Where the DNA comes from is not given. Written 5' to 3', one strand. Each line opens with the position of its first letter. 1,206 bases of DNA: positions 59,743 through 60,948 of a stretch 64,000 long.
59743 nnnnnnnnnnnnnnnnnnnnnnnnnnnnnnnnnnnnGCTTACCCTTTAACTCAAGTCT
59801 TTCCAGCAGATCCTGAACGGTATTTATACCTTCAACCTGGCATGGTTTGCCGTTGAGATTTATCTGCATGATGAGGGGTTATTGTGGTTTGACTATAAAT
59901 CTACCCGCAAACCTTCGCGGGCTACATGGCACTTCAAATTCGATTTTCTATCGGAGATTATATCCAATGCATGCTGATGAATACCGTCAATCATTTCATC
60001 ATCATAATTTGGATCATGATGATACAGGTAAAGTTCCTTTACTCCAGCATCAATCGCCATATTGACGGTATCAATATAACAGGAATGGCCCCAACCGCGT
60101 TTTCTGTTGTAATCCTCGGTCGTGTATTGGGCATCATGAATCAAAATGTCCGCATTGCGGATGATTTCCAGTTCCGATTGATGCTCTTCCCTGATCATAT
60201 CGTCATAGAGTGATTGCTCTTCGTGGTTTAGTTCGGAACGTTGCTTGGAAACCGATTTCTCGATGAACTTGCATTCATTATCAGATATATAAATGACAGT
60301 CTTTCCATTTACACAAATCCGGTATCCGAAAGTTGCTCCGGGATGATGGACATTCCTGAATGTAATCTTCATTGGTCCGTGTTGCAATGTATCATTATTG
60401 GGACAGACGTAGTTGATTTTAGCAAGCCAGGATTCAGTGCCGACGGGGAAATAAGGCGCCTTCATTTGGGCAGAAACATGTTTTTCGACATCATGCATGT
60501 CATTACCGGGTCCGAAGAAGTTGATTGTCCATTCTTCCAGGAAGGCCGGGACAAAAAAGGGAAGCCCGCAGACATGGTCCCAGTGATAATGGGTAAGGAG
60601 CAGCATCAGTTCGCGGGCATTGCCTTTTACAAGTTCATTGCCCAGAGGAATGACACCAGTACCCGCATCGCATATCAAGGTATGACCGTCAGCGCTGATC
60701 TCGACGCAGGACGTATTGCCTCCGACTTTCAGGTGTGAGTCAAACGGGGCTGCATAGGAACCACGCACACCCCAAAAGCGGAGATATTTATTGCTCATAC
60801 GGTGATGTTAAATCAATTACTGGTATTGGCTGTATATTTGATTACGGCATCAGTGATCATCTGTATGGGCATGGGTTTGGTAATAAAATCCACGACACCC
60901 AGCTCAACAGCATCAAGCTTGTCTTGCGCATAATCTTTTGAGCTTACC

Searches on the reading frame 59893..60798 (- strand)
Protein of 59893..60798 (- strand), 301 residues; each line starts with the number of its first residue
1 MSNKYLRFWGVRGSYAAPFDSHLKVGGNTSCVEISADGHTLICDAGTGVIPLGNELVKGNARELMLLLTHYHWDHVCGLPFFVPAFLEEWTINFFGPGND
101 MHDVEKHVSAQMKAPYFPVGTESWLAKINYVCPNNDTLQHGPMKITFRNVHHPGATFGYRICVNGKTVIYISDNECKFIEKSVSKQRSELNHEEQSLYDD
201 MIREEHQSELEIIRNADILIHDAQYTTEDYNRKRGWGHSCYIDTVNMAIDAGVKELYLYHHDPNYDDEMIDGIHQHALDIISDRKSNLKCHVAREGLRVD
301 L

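Call 87: search_protein_families(library=pfam, proteins=[window:59893-60798:-], max_evalue=0.00001)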
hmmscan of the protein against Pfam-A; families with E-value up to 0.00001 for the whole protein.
window:59893-60798:- (301 aa): 2 families
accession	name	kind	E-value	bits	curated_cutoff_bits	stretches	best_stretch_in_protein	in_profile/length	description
PF12706.13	Lactamase_B_2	-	1.1e-10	42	27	1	65-173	33-142/200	Beta-lactamase superfamily domain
PF00753.33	Lactamase_B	-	3.6e-07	30.7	22.7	1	27-173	4-149/196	Metallo-beta-lactamase superfamily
